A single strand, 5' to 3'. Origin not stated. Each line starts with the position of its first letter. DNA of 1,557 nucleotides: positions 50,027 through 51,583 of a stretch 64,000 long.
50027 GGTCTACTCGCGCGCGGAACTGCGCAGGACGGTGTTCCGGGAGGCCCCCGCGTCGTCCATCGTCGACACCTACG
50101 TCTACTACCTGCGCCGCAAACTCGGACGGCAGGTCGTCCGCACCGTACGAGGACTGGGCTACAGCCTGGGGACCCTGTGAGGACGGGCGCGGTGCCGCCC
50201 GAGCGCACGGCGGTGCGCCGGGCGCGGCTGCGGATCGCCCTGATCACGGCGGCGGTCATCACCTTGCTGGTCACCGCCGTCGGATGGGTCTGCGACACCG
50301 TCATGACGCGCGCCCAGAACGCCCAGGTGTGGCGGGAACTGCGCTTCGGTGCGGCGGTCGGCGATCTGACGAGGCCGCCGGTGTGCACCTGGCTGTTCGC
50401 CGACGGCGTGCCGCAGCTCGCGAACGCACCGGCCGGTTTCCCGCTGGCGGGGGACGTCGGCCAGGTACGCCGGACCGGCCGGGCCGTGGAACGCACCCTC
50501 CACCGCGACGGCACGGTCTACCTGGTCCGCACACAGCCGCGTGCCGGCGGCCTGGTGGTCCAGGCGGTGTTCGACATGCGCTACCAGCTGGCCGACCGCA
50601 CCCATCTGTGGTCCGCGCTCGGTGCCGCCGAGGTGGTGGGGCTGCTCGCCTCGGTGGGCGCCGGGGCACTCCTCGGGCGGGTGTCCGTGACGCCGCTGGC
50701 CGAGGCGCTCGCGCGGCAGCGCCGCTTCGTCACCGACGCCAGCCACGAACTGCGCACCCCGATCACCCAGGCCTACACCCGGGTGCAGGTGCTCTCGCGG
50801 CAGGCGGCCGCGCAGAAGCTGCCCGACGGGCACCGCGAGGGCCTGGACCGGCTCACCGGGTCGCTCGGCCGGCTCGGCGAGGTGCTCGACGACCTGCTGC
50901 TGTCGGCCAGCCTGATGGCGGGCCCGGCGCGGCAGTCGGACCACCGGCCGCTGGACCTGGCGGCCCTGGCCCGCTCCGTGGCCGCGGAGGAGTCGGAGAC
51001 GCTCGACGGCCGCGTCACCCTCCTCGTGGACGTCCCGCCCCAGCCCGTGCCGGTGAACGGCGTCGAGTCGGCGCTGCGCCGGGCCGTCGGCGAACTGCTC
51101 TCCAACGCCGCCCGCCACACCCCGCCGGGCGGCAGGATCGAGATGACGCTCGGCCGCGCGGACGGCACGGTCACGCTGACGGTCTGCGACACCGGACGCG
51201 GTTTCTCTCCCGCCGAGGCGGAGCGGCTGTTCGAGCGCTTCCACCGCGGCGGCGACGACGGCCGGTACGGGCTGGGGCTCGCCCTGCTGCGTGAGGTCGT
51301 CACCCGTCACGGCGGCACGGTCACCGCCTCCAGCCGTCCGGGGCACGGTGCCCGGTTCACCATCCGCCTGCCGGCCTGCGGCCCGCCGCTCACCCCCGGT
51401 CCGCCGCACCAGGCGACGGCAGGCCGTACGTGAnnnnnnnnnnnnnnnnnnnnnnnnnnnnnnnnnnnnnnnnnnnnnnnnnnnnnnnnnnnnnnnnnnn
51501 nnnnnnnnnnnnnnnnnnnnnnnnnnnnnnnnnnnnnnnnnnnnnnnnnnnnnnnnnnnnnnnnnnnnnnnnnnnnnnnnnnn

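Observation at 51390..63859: Candidate uncharacterised aromatic-amino-acid-derived pathway cluster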

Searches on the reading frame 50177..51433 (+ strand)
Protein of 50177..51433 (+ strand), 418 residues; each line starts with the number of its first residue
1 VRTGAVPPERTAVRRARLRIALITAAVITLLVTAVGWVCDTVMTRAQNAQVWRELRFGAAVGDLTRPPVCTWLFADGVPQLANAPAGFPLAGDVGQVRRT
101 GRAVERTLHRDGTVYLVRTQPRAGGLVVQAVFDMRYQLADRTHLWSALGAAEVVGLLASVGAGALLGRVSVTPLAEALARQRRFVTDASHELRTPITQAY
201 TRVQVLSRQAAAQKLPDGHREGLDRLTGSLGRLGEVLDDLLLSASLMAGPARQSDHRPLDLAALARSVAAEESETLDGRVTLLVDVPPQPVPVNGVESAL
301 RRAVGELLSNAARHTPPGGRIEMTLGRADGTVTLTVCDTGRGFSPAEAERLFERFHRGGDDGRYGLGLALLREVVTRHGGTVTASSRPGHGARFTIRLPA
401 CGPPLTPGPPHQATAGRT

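Call 20: search_protein_families(library=pfam, proteins=[window:50177-51433:+], max_evalue=0.0001)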
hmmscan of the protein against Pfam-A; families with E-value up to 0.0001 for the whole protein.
window:50177-51433:+ (418 aa): 3 families
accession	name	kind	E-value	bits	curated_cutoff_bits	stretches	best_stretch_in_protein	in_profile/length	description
PF02518.31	HATPase_c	-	1.5e-27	96.7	26.4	1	296-400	2-109/111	Histidine kinase-, DNA gyrase B-, and HSP90-like ATPase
PF00512.31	HisKA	-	3.2e-11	43.6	26.9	1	181-247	2-64/66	His Kinase A (phospho-acceptor) domain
PF13581.12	HATPase_c_2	-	1e-10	42.1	27.4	1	299-377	31-111/127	Histidine kinase-like ATPase domain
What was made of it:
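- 50177..51433 (+): Sensor histidine kinase with two predicted membrane segments around a ~110-aa external loop. Its 3' end overlaps the 3' end of the lyase gene by 44 bp. Pfam HisKA plus HATPase_c (call 20).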

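Call 64: search_protein_families(library=ncbifam, proteins=[window:50177-51433:+], max_evalue=1e-10)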
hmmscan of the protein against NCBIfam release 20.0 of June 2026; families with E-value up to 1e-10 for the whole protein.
window:50177-51433:+ (418 aa): 48 families (the best 25 are shown)
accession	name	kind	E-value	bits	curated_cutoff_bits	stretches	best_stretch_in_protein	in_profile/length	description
NF041735.1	hist_kin_RppB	equivalog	5.1e-37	127.7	400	1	153-399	188-438/438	two-component system sensor histidine kinase RppB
TIGR02966.1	phoR_proteo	equivalog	9.6e-37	126.7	334.2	1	171-398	104-333/333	phosphate regulon sensor histidine kinase PhoR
TIGR01386.1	cztS_silS_copS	subfamily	3.3e-35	121.9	292.55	1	174-399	234-457/457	heavy metal sensor histidine kinase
NF040691.1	MtrAB_MtrB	equivalog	7.7e-35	120.9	450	1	174-400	264-492/507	MtrAB system histidine kinase MtrB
NF046044.1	PnpS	equivalog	3.1e-30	105.5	400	1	171-399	160-390/390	two-component system histidine kinase PnpS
NF041880.1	EPS_EpsF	equivalog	4.8e-27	94.6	900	1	174-399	267-492/492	response regulator EpsF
NF006800.0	PRK09303.1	equivalog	1.2e-25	90.3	342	1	174-400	144-377/383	histidine kinase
NF033092.0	HK_WalK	equivalog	1.8e-25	89.6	725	1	179-399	370-593/594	cell wall metabolism sensor histidine kinase WalK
NF007345.0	PRK09835.1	subfamily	1.4e-24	86.5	423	1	176-400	257-480/482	Cu(+)/Ag(+) sensor histidine kinase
NF012163.2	BaeS_SmeS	equivalog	6e-24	84.8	500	1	179-399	238-457/457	sensor histidine kinase efflux regulator BaeS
NF008235.0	PRK11006.1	equivalog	2e-23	82.9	390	1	176-399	199-422/431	phosphate regulon sensor histidine kinase PhoR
NF008312.0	PRK11100.1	equivalog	2.9e-23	82.5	356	1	183-400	258-474/477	two-component system sensor histidine kinase CreC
NF007007.0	PRK09470.1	equivalog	6.7e-23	81.3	486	1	171-399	235-458/463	envelope stress sensor histidine kinase CpxA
NF008468.0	PRK11360.1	equivalog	1.1e-22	80.2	646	1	176-400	391-608/616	two-component system sensor histidine kinase AtoS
NF041832.1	near_NosP_CTERM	subfamily_domain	3.4e-22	79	400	1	181-402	7-227/370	NahK/ErcS family hybrid sensor histidine kinase/response regulator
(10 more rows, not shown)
